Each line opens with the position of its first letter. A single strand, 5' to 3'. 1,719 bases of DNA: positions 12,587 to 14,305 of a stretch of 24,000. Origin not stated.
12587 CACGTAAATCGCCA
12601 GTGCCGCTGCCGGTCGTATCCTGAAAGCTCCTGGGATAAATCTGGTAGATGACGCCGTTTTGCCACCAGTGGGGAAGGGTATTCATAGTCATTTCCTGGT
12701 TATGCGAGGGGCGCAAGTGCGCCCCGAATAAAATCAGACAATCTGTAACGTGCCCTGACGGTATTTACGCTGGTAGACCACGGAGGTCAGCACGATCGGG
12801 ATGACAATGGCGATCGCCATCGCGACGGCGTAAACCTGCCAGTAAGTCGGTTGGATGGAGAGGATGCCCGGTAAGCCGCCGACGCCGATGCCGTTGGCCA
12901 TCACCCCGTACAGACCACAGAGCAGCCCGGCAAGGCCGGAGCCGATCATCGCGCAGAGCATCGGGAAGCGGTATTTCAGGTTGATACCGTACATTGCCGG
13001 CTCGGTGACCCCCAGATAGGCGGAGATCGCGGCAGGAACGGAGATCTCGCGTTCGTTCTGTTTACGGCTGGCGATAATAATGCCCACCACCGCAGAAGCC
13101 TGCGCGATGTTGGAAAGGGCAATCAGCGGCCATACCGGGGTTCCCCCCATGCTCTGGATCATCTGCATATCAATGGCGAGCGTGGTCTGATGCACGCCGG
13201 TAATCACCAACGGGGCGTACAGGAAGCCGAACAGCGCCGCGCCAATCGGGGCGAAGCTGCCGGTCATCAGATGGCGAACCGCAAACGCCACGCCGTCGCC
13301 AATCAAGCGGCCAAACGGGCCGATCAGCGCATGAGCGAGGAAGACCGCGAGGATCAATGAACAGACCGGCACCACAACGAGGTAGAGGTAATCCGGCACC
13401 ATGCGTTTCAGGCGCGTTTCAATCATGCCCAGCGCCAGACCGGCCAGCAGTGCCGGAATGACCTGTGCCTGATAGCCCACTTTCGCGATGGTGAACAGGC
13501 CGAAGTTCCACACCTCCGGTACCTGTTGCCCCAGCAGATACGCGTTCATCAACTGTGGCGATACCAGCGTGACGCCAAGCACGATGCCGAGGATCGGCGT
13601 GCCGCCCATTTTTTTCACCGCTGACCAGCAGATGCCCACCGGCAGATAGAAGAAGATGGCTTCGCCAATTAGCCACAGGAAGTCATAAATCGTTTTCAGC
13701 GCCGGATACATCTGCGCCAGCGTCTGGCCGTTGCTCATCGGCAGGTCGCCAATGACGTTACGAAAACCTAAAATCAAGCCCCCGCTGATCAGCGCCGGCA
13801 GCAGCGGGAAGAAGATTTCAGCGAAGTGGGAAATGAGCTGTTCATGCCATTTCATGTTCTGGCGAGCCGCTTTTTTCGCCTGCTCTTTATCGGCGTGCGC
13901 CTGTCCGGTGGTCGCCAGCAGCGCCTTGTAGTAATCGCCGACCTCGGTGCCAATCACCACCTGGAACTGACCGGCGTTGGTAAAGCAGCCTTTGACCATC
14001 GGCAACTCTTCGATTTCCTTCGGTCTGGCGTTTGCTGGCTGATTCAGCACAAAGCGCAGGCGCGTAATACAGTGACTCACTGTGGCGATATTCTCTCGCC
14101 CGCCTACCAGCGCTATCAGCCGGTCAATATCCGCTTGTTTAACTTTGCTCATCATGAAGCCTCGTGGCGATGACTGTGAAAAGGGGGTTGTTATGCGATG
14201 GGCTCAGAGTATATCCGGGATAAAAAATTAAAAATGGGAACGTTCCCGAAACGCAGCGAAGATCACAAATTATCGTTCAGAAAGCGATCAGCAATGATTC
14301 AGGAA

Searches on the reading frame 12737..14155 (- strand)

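Call 107: search_protein_families(library=pfam, proteins=[window:12737-14155:-], max_evalue=0.1)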
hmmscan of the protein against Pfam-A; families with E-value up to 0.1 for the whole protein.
window:12737-14155:- (473 aa): 2 families
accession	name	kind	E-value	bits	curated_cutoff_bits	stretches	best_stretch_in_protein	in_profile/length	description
PF02378.23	PTS_EIIC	-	3.6e-37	128.6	30.7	1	113-405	2-318/319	Phosphotransferase system, EIIC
PF00367.25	PTS_EIIB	-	1.3e-11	44.2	27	1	13-41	3-31/34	phosphotransferase system, EIIB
